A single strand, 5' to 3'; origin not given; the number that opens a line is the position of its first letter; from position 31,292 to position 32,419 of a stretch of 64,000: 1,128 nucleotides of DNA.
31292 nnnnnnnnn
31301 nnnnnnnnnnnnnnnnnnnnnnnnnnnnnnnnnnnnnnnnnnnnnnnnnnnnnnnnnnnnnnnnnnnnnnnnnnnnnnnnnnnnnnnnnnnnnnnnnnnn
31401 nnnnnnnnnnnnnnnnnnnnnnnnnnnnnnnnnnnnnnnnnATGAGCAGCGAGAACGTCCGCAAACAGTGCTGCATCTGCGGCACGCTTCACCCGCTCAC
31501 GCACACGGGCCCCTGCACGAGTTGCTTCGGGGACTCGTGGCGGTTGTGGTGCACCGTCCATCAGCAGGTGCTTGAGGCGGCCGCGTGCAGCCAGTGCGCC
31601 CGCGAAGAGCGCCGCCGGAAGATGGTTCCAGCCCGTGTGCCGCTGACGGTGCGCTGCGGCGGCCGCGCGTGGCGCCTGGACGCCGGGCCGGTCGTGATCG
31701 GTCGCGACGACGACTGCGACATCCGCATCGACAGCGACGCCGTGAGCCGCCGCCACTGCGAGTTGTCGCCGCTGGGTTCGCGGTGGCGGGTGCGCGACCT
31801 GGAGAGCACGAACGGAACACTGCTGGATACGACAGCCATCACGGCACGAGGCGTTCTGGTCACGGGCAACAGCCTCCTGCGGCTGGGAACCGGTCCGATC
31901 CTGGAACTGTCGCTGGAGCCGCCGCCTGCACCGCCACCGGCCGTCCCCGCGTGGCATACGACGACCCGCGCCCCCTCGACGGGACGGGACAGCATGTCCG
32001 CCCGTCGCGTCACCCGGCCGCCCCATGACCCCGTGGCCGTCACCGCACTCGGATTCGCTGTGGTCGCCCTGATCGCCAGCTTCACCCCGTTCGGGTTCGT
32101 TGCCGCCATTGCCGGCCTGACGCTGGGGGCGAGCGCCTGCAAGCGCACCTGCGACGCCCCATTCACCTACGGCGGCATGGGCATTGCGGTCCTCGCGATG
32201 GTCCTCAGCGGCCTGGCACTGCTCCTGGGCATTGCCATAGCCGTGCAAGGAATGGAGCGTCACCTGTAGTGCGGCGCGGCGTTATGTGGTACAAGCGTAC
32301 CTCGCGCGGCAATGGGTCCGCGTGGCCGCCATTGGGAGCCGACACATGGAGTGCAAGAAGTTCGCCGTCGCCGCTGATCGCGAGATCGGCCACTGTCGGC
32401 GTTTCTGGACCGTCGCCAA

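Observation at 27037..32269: Five-gene, translationally coupled vWA / Ser-Thr kinase-FHA / zinc-ribbon-FHA / PPP-phosphatase / double-zinc-ribbon-FHA-TM cassette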

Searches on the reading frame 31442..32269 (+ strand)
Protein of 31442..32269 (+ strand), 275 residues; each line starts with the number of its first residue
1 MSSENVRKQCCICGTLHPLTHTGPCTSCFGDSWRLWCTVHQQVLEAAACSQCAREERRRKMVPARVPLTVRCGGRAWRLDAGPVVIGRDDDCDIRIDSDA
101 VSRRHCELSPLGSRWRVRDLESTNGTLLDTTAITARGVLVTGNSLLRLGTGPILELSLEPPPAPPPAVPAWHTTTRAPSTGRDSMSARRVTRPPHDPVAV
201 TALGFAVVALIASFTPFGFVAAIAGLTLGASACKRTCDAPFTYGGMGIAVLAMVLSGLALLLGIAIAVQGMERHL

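Call 3: search_protein_families(library=pfam, proteins=[window:31442-32269:+], max_evalue=0.1)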
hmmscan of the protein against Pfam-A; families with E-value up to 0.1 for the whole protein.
window:31442-32269:+ (275 aa): 2 families
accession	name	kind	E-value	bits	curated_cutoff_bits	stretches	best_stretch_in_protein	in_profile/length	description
PF00498.31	FHA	-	9.9e-16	58.4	20.7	1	84-142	1-61/67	FHA domain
PF16697.10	Yop-YscD_cpl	-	3.3e-13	50.1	33.2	1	74-150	9-85/94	Inner membrane component of T3SS, cytoplasmic domain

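Call 4: search_protein_families(library=padloc, proteins=[window:31442-32269:+], max_evalue=0.1)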
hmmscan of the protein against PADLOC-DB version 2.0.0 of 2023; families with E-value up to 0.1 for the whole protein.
window:31442-32269:+ (275 aa): 0 families

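Call 5: search_protein_families(library=ncbifam, proteins=[window:31442-32269:+], max_evalue=0.1)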
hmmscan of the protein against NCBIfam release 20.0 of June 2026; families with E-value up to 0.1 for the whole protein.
window:31442-32269:+ (275 aa): 6 families
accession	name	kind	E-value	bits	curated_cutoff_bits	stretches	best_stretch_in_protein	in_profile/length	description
NF049868.1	FhaB_Rv0019c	equivalog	1.5e-16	60.8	125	1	59-150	62-153/158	FHA domain-containing protein FhaB/FipA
NF052573.1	HisKinEspAMyxo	equivalog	1.7e-11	42.9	1400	1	74-157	38-120/755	serine histidine kinase EspA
NF041660.2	oxygluDhInhib_OdhI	equivalog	2.7e-08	33.8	200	1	70-134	41-108/130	oxoglutarate dehydrogenase inhibitor Odhl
NF052403.1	ESX1TransRegEspM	equivalog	8.8e-08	31.4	550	1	66-163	11-110/367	ESX-1 type VII secretion system transcriptional regulator EspM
TIGR03354.1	VI_FHA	hypoth_equivalog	1.9e-06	28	120.25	1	78-151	20-97/420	type VI secretion system-associated FHA domain protein TagH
TIGR02500.1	type_III_yscD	equivalog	0.014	14.4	86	1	74-213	12-145/413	type III secretion system inner membrane ring subunit SctD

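Call 68: find_homologous_proteins(query=window:31442-32269:+)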
Query window:31442-32269:+ (275 aa): 140 proteins with E <= 0.001 among 8000 candidates; the best 120 are listed.
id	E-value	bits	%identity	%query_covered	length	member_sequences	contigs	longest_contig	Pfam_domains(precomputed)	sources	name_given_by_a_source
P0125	6.7e-182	621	100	100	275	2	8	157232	PF00498.32,PF16697.11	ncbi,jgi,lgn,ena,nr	ncbi:MAG TPA: FHA domain-containing protein [Phycisphaerae bacterium]|nr:FHA domain-containing prote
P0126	7.1e-105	369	64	89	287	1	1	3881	PF00498.32,PF16697.11,PF13828.12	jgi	jgi:hypothetical protein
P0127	2.3e-96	341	60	91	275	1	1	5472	PF00498.32,PF16697.11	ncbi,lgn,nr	ncbi:MAG: FHA domain-containing protein [Planctomycetes bacterium]|nr:FHA domain-containing protein 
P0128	4.4e-15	74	34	47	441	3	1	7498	PF00498.32,PF16697.11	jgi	jgi:pSer/pThr/pTyr-binding forkhead associated (FHA) protein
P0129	8.5e-15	73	44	26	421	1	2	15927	PF00498.32,PF16697.11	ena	-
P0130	2.1e-14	72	48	24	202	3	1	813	PF00498.32,PF16697.11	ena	-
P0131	6.2e-14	70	41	27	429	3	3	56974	PF00498.32,PF16697.11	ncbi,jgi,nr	ncbi:MAG TPA: FHA domain-containing protein [Gemmatimonadaceae bacterium]|jgi:pSer/pThr/pTyr-binding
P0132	1.6e-12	66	36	39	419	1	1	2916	PF00498.32,PF16697.11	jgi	jgi:pSer/pThr/pTyr-binding forkhead associated (FHA) protein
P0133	3.2e-12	65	35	32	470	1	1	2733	PF00498.32,PF16697.11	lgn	-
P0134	3.6e-12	65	35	47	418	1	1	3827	PF00498.32,PF16697.11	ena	-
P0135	3.8e-11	61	32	47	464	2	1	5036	PF00498.32,PF16697.11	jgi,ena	-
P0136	4.3e-11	61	53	19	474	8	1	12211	PF13365.13,PF00498.32,PF16697.11,PF00089.33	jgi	jgi:S1-C subfamily serine protease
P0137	1.1e-10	60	38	30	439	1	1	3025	PF00498.32,PF16697.11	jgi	jgi:pSer/pThr/pTyr-binding forkhead associated (FHA) protein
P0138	1.5e-10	59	42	38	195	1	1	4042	PF00498.32,PF16697.11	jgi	jgi:predicted component of type VI protein secretion system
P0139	1.3e-9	56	43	34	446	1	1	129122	PF00158.33,PF00498.32,PF25601.2,PF16697.11,PF14532.13,PF07728.21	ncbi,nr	ncbi:MAG: sigma 54-dependent Fis family transcriptional regulator [Myxococcales bacterium]|nr:sigma 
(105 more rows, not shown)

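Call 69: find_encoding_contigs(protein=P0127, flank=6000, max_places=1)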
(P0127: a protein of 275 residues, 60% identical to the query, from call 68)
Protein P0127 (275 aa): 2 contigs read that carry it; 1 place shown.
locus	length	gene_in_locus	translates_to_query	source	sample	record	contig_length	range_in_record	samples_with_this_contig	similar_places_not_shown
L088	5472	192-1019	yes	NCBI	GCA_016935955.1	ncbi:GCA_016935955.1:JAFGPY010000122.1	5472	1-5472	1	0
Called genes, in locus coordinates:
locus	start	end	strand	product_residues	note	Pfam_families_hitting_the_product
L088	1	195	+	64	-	?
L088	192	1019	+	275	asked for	PF16697:Yop-YscD_cpl, PF00498:FHA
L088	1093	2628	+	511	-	PF01229:Glyco_hydro_39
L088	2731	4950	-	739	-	PF27167:HTH_GRAD, PF03449:GreA_GreB_N, PF01272:GreA_GreB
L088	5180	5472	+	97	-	?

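Call 70: find_encoding_contigs(protein=P0126, flank=6000, max_places=1)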
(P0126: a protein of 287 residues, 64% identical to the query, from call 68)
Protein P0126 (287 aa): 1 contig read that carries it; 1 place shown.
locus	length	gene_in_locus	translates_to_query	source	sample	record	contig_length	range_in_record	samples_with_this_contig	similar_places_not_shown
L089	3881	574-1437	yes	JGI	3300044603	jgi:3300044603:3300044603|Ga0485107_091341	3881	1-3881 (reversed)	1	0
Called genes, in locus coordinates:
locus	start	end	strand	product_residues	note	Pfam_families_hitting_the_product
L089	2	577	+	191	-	?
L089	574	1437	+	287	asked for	PF16697:Yop-YscD_cpl, PF00498:FHA, PF13828:DUF4190 (weak)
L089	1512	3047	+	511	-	PF01229:Glyco_hydro_39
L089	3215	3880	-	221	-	?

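Call 85: search_solved_structures(query=window:31442-32269:+, max_evalue=0.001)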
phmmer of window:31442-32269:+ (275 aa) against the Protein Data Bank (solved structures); distinct sequences matched with E-value up to 0.001: 17.
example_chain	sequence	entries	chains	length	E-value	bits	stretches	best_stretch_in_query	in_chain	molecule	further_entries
3po8_A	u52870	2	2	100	1.7e-07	34.4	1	73-154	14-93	Putative uncharacterized protein TB39.8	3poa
2lc1_A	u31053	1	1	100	2.1e-07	34.1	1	73-153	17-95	Putative uncharacterized protein TB39.8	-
3oun_A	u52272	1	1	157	8.2e-07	32.2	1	73-153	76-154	Putative uncharacterized protein TB39.8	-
6i2q_B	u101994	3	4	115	1.2e-05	28.4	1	74-144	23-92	Glycogen accumulation regulator GarA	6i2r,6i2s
6hc1_A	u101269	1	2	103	1.4e-05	28.1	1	74-149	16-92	GGDEF domain protein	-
6hc0_B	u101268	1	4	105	1.6e-05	27.9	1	74-149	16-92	GGDEF domain protein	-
8p5r_G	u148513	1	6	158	2.2e-05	27.5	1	74-144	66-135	Glycogen accumulation regulator GarA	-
2kkl_A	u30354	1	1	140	0.0001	25.3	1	73-144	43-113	Uncharacterized protein Mb1858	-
2kfu_A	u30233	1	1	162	0.00012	25.1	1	73-144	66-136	Rv1827 pThr 22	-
6i2p_D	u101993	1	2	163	0.00012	25.1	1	73-144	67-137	Glycogen accumulation regulator GarA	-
6hbz_A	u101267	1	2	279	0.00013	25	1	74-149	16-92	GGDEF domain protein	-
2fez_A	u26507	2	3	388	0.00013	25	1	72-136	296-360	Probable regulatory protein embR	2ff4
6cah_A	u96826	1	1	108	0.00014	24.8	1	70-136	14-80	ABC transporter ATP-binding/permease protein Rv1747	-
7rj3_A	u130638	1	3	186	0.00016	24.6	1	73-144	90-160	Glycogen accumulation regulator GarA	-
2kb3_A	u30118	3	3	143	0.00059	22.8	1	73-144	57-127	Oxoglutarate dehydrogenase inhibitor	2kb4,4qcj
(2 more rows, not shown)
